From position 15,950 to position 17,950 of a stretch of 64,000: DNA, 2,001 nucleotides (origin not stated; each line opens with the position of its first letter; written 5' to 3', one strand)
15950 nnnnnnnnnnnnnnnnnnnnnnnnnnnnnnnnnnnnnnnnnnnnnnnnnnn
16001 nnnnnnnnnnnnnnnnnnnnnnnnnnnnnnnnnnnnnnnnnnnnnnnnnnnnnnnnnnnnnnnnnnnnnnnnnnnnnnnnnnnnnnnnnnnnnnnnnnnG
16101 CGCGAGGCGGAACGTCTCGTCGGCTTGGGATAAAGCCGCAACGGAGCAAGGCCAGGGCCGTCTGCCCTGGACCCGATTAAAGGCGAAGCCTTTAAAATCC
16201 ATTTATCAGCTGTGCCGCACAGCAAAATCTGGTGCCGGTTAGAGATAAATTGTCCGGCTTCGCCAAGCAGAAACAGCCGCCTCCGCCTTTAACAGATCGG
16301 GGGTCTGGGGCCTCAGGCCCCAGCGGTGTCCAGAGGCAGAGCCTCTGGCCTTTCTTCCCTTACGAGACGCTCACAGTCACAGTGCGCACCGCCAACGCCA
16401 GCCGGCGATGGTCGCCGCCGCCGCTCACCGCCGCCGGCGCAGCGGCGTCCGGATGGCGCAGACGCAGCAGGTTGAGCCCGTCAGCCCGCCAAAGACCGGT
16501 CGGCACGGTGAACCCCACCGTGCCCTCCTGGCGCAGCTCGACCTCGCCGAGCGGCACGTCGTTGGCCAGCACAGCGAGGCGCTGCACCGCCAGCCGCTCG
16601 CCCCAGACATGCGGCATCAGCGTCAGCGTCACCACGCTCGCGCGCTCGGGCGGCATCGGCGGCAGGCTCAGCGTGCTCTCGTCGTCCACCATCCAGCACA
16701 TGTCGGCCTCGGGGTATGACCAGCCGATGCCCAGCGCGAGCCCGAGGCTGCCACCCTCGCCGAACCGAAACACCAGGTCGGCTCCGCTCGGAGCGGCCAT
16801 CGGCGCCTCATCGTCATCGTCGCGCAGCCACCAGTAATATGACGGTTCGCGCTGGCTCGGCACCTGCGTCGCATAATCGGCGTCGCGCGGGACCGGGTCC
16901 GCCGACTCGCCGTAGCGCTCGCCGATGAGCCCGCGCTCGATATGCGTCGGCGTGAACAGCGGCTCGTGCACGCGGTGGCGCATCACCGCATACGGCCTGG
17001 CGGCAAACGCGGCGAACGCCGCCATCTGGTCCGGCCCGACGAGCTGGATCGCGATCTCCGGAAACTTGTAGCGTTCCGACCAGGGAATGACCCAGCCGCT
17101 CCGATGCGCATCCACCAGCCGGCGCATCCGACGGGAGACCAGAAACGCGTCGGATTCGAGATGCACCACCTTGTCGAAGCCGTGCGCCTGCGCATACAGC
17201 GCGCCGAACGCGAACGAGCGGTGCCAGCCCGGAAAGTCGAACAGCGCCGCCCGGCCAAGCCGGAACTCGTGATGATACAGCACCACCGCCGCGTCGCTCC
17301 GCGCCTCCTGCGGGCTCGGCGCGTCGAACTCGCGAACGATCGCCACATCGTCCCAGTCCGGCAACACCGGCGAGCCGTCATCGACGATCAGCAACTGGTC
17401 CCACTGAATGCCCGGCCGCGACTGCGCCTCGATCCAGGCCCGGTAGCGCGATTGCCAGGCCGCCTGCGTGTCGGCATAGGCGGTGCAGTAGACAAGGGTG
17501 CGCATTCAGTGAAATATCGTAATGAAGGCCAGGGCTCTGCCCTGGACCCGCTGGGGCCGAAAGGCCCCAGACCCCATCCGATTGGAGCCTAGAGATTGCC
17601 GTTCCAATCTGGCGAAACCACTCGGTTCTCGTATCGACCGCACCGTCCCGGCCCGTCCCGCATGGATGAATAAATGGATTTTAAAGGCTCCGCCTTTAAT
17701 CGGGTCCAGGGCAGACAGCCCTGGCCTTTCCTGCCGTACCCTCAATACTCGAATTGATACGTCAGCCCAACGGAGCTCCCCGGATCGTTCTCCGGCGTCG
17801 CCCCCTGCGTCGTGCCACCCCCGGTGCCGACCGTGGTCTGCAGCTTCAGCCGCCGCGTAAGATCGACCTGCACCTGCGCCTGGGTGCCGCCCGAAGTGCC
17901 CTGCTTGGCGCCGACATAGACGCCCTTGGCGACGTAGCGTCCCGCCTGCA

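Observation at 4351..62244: One composite palindromic REP/MITE-like element saturates the intergenic space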

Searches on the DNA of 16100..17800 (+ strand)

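Call 48: search_rna_families(source=window, start=16100, end=17800, threshold=evalue, max_evalue=1)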
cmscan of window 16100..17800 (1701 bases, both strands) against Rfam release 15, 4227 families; matches with E-value up to 1: 0.
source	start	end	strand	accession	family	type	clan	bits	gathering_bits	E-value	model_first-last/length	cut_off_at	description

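Call 89: search_dna_similar(query=window:16147-16358:+, collection=plasmids, mode=distant, max_rows=15, max_evalue=0.001)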
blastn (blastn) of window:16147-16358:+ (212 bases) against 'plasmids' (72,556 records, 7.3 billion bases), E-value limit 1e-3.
No match.
